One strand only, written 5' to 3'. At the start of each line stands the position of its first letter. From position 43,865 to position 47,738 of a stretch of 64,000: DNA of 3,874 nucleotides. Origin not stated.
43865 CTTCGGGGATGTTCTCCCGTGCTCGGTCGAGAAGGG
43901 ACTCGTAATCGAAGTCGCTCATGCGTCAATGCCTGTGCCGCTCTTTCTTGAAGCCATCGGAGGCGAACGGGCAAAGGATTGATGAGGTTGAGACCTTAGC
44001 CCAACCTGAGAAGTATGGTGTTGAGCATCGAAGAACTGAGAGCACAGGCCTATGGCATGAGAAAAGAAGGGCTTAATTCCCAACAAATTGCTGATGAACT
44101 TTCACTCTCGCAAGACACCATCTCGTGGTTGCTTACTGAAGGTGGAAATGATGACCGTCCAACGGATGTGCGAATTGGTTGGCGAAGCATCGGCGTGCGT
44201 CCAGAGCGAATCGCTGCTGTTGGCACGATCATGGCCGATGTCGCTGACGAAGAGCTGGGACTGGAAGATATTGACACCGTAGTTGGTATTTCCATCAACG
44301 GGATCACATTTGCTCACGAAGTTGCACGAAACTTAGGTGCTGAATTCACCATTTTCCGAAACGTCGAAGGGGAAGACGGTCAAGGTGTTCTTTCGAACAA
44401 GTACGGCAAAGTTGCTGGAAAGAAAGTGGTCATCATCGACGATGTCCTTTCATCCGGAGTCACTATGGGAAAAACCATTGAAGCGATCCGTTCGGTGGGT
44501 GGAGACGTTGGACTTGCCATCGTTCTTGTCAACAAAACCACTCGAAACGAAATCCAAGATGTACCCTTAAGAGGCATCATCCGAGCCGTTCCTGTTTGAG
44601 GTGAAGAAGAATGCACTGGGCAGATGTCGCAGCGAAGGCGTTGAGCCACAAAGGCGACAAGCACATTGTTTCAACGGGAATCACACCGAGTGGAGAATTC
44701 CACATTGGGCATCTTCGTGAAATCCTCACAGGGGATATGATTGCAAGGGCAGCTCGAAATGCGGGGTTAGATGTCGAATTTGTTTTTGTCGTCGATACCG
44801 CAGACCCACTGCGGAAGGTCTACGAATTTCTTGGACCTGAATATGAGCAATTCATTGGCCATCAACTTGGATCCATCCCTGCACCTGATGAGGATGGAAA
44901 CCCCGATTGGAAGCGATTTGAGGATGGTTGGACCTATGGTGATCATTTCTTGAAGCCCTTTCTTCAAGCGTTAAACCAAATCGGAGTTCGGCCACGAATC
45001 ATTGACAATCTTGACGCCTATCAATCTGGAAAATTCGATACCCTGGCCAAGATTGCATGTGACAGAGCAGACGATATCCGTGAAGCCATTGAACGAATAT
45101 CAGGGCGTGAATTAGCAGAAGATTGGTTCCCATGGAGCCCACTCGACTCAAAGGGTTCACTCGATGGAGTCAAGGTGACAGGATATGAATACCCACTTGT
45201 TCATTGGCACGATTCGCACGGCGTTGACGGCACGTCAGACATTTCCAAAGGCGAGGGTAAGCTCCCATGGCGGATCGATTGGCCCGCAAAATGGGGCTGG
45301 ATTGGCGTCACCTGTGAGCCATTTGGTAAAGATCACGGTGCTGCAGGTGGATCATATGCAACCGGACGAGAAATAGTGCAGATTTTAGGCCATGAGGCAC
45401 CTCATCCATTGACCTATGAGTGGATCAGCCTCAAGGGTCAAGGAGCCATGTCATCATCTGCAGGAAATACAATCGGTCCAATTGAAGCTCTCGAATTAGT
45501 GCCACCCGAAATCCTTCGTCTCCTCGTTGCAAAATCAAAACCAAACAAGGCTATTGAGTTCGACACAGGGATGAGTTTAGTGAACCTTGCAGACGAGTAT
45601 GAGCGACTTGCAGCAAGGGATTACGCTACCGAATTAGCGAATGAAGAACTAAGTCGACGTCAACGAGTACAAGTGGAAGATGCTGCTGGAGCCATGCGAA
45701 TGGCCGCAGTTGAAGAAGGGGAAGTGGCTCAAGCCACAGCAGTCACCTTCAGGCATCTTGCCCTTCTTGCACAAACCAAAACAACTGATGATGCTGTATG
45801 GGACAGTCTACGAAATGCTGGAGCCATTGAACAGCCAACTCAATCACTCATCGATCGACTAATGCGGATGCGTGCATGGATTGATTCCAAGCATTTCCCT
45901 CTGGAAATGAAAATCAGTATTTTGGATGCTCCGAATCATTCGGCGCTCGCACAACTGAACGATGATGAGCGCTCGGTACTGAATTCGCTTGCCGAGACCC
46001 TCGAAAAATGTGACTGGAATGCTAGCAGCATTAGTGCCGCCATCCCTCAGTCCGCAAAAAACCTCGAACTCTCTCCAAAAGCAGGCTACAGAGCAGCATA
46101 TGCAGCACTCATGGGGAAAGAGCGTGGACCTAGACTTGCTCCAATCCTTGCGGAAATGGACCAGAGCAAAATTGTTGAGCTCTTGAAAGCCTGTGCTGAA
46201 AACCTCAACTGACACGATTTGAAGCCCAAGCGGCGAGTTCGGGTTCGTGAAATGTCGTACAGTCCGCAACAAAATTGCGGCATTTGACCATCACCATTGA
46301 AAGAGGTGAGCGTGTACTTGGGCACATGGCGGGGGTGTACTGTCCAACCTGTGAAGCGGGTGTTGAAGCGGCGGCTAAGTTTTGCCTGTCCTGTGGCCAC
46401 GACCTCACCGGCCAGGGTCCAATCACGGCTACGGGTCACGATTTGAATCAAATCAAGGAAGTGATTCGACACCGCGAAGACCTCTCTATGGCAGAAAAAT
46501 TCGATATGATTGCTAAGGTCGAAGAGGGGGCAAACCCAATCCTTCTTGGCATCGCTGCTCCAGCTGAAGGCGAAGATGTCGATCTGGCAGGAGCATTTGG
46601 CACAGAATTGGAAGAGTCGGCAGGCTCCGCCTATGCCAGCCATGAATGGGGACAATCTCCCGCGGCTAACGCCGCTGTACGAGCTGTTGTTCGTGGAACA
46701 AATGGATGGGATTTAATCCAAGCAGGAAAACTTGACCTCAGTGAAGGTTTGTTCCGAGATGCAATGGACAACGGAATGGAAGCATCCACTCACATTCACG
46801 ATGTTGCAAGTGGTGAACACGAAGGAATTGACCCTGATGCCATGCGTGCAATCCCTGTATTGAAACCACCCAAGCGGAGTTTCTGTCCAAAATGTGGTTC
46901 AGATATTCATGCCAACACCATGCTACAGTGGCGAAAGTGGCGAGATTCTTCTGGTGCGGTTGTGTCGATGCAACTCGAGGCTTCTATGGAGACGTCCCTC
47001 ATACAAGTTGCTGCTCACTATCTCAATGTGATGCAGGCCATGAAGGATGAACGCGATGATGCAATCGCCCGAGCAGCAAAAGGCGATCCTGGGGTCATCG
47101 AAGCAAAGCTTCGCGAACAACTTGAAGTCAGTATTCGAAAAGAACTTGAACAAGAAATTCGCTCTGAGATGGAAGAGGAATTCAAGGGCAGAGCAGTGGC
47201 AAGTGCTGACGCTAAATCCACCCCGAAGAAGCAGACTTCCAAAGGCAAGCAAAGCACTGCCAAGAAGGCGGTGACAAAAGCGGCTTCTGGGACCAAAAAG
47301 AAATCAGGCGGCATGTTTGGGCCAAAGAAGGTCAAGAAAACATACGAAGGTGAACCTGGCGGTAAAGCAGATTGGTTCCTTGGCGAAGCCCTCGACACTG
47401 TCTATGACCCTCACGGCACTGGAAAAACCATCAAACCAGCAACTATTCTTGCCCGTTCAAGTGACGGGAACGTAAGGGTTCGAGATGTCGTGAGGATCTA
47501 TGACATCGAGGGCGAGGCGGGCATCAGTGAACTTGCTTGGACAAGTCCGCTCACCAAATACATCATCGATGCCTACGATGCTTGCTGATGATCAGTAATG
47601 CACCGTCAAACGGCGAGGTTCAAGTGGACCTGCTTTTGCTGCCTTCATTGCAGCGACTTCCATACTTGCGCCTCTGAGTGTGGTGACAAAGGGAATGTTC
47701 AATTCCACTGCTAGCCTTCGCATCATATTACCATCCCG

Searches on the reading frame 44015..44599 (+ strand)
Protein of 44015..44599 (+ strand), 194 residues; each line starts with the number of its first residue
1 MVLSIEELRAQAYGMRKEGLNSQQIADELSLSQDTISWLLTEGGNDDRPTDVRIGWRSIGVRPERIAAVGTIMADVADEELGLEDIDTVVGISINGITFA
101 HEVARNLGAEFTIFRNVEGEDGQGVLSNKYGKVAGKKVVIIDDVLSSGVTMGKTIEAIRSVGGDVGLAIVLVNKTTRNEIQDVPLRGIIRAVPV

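Call 54: search_protein_families(library=pfam, proteins=[window:44015-44599:+], max_evalue=0.00001)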
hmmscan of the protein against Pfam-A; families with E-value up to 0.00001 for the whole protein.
window:44015-44599:+ (194 aa): 1 family
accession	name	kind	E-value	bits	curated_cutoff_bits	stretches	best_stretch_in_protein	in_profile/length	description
PF00156.33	Pribosyltran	-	8.7e-19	67.8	26.3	1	58-187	4-140/158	Phosphoribosyl transferase domain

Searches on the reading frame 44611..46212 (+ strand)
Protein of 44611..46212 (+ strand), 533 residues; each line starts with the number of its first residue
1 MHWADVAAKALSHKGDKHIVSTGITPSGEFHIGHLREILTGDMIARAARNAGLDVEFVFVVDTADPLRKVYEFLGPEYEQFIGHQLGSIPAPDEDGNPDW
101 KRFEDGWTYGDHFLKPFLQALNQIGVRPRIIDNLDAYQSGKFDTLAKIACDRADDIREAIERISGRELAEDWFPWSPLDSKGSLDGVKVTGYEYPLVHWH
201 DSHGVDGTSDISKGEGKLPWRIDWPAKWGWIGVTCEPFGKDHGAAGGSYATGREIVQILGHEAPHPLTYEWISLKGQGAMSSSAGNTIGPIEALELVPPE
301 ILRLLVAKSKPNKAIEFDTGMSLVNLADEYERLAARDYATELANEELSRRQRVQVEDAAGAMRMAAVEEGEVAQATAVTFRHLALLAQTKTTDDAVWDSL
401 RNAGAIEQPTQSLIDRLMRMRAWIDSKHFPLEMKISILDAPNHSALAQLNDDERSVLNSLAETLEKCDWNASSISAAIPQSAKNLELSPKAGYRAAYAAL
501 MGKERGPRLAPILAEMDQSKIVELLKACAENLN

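Call 54: search_protein_families(library=pfam, proteins=[window:44611-46212:+], max_evalue=0.00001)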
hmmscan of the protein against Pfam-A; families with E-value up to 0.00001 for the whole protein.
window:44611-46212:+ (533 aa): 4 families
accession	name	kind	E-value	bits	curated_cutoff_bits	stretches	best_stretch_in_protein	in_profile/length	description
PF01921.24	tRNA-synt_1f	-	1.2e-94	317.6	27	1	1-347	1-349/360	tRNA synthetases class I (K)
PF09334.17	tRNA-synt_1g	-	3.3e-07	29.9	20.1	0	26-62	10-46/391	tRNA synthetases class I (M)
PF19269.4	Anticodon_2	-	9.1e-07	29.8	23.6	1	442-518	53-130/141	Anticodon binding domain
PF01406.26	tRNA-synt_1e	-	8.5e-06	25.8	27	0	16-60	9-53/301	tRNA synthetases class I (C) catalytic domain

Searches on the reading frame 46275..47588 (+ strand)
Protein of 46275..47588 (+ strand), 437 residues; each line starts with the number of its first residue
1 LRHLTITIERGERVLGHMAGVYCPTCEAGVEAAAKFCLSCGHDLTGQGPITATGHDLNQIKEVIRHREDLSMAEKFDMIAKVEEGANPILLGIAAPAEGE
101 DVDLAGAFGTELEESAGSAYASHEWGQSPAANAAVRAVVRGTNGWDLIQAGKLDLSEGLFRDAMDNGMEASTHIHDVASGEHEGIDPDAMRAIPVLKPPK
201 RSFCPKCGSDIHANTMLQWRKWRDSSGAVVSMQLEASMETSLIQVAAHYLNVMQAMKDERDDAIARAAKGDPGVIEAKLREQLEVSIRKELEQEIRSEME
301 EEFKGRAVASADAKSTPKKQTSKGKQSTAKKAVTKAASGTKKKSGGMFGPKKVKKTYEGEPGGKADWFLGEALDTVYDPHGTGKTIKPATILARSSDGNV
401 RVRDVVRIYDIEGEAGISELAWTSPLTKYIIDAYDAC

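Call 54: search_protein_families(library=pfam, proteins=[window:46275-47588:+], max_evalue=0.00001)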
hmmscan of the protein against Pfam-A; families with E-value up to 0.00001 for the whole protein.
window:46275-47588:+ (437 aa): 2 families
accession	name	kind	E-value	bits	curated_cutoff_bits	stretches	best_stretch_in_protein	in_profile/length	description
PF13240.11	Zn_Ribbon_1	-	4.1e-07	30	25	0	22-44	1-23/23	zinc-ribbon domain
PF12773.13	DZR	-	3.8e-06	27.4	27.3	0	23-44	1-22/45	Double zinc ribbon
